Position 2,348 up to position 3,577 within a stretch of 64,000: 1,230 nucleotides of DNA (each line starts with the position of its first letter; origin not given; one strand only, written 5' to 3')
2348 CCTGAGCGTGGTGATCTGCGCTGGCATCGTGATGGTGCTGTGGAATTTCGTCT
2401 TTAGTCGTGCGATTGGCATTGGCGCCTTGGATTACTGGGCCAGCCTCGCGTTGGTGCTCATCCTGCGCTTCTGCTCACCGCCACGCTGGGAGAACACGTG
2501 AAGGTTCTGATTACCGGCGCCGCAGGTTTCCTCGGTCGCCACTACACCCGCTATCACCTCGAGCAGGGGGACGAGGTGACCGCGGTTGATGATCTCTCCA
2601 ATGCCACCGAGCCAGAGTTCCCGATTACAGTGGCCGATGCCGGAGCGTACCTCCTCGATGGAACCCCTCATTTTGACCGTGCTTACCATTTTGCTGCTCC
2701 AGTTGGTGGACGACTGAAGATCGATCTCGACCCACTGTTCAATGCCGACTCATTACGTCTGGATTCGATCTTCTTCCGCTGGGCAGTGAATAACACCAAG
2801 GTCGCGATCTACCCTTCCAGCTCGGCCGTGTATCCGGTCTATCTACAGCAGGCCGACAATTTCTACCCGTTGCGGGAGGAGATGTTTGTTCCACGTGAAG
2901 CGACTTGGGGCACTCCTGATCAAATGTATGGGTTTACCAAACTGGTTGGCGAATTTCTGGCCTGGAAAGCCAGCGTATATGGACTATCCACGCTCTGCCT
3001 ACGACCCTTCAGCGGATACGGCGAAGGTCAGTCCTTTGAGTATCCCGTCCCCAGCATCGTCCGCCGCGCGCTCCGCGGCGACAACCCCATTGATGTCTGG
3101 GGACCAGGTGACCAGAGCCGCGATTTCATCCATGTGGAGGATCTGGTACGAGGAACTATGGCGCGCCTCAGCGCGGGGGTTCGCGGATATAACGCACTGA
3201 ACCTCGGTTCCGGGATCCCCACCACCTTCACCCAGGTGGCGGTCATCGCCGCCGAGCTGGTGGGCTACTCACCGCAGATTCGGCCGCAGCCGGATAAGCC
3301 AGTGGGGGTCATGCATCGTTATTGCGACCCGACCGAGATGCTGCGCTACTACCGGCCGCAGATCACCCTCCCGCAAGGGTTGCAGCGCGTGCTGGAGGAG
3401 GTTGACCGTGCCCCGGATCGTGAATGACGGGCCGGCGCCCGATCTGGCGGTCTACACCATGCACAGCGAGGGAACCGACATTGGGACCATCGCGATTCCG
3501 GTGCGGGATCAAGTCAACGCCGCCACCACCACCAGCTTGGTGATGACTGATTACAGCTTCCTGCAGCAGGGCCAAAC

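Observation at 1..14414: Sugar-modification gene cluster embedded in the virion module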

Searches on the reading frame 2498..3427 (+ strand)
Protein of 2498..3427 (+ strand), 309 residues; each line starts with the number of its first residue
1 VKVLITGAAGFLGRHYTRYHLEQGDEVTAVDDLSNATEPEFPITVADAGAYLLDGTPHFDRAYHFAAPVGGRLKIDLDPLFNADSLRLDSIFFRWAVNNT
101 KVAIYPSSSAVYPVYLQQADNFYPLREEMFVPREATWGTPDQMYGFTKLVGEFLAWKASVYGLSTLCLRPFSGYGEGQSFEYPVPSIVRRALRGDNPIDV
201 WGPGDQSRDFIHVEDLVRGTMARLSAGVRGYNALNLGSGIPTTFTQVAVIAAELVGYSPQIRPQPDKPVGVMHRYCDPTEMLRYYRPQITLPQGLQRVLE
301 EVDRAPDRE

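Call 4: search_protein_families(library=pfam, proteins=[window:2498-3427:+], max_evalue=0.01)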
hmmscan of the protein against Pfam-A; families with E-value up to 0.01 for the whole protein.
window:2498-3427:+ (309 aa): 4 families
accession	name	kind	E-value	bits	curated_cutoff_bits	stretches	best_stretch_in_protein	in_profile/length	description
PF01370.27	Epimerase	-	5.5e-30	105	20.9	1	3-237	1-240/240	NAD dependent epimerase/dehydratase family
PF16363.11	GDP_Man_Dehyd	-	5.9e-13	49.4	27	2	133-229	142-242/332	GDP-mannose 4,6 dehydratase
PF01073.25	3Beta_HSD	-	0.0023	17.5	22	0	140-216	142-221/280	3-beta hydroxysteroid dehydrogenase/isomerase family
PF07993.18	NAD_binding_4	-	0.0029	17.2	20.1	0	101-170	130-204/258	Male sterility protein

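Call 7: search_protein_families(library=phrogs, proteins=[window:2498-3427:+], max_evalue=0.001)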
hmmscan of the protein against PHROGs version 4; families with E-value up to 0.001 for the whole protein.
window:2498-3427:+ (309 aa): 1 family
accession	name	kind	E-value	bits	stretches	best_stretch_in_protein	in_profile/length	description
phrog_540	-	DNA, RNA and nucleotide metabolism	2.3e-40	139.7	1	1-299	293-591/715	nucleotide-sugar epimerase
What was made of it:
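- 2498..3427 (+): SDR nucleotide-sugar enzyme, most likely a 4-epimerase, 309 aa. PF01370 scores 5.5e-30 (call 4). phrog_540 scores 2e-40 (call 7).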

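Call 35: search_protein_families(library=ncbifam, proteins=[window:2498-3427:+], max_evalue=0.01)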
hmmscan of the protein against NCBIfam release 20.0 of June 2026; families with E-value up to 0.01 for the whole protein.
window:2498-3427:+ (309 aa): 19 families
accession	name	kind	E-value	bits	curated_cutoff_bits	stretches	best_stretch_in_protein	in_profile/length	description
TIGR01181.1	dTDP_gluc_dehyt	equivalog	5.7e-17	61.8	365.1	2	134-298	141-307/321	dTDP-glucose 4,6-dehydratase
NF047922.1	GDPFucSynFcl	equivalog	2.7e-16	59.9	500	1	58-298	53-297/308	GDP-L-fucose synthase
TIGR02197.1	heptose_epim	equivalog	3.3e-14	52.8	274.6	1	3-268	1-275/316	ADP-glyceromanno-heptose 6-epimerase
NF007490.0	PRK10084.1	subfamily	4.4e-12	45.7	649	2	131-237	154-259/361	dTDP-glucose 4,6-dehydratase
TIGR01179.1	galE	equivalog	1.6e-11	43.6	262.3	2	2-38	1-37/332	UDP-glucose 4-epimerase GalE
TIGR04180.1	EDH_00030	hypoth_equivalog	3.3e-11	42.8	475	1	145-258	146-259/297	NAD-dependent 4,6-dehydratase LegB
NF007582.0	PRK10217.1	equivalog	4.6e-10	39.1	698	1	134-247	150-262/355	dTDP-glucose 4,6-dehydratase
TIGR03466.1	HpnA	hypoth_equivalog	2.9e-06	26.4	367.65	1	1-231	1-224/327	hopanoid-associated sugar epimerase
NF042422.1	oxyalk_red_OleD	equivalog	4.1e-06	26.4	580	0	1-31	1-31/329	2-alkyl-3-oxoalkanoate reductase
NF007956.0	PRK10675.1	subfamily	5.5e-06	25.7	394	0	1-38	1-38/338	UDP-glucose 4-epimerase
NF011728.1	PRK15181.1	equivalog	6.8e-05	22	760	1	135-221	156-246/348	Vi polysaccharide biosynthesis UDP-N-acetylglucosaminuronic acid C-4 epimerase TviC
NF008872.0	PRK11908.1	equivalog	0.00036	19.7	294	0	1-31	2-33/349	bifunctional UDP-4-keto-pentose/UDP-xylose synthase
NF043036.1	ErythonDh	equivalog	0.00042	19.6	325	1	1-29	1-29/321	D-erythronate dehydrogenase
NF058621.1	DiazavRedAvaA7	equivalog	0.00081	19.1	400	0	1-48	1-50/304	3-diazoavenalumate denitrifying reductase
NF041015.1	UDPsulfquin_syn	equivalog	0.00093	18.3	575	0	1-35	1-35/384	UDP-sulfoquinovose synthase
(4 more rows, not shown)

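Call 48: search_solved_structures(query=window:2498-3427:+, max_evalue=1e-10)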
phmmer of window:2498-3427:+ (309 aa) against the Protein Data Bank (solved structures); distinct sequences matched with E-value up to 1e-10: 31.
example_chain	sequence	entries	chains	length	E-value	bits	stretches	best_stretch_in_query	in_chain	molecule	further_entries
6kv9_A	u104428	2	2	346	3.8e-21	78.6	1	3-259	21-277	MoeE5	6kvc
3icp_A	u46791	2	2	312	4.1e-18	68.6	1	1-270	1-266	NAD-dependent epimerase/dehydratase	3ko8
3aw9_A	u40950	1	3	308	1e-17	67.4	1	1-270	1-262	NAD-dependent epimerase/dehydratase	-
4zrm_A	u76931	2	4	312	5.6e-17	64.9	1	129-300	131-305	UDP-glucose 4-epimerase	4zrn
5u4q_A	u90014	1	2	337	9.3e-17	64.2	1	1-243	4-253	dTDP-glucose 4,6-dehydratase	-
6wjb_A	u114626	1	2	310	1.2e-15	60.6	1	2-297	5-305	NAD-dependent epimerase/dehydratase family protein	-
7ys8_A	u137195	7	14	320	1.3e-15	60.4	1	1-300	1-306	UDP-glucose 4-epimerase | UDP-glucose 4-epimerase along with EC 5.1.3.2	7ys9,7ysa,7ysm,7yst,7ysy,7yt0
6wj9_A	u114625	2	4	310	4.3e-15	58.7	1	2-297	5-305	NAD-dependent epimerase/dehydratase family protein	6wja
6zl6_A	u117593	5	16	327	5.7e-14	55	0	139-298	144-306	Epimerase domain-containing protein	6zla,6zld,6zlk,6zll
6dnt_A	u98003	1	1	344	6.4e-14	54.9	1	3-281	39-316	NAD-dependent epimerase/dehydratase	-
2p5u_A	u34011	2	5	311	1.9e-13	53.3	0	134-299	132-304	UDP-glucose 4-epimerase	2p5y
6zlj_A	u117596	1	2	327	1.9e-13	53.3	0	140-298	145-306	Epimerase domain-containing protein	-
7ll6_A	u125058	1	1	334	2.7e-13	52.8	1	103-298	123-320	GDP-L-fucose synthase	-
8du0_A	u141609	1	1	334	3.8e-13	52.4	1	103-298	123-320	GDP-L-fucose synthase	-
6bwl_A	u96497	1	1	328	1.2e-12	50.7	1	1-298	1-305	Pal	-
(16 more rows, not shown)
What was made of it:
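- On Extended SDR nucleotide-sugar epimerases: The top PDB hits are MoeE5 and UDP-Glc 4-epimerases (call 48).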
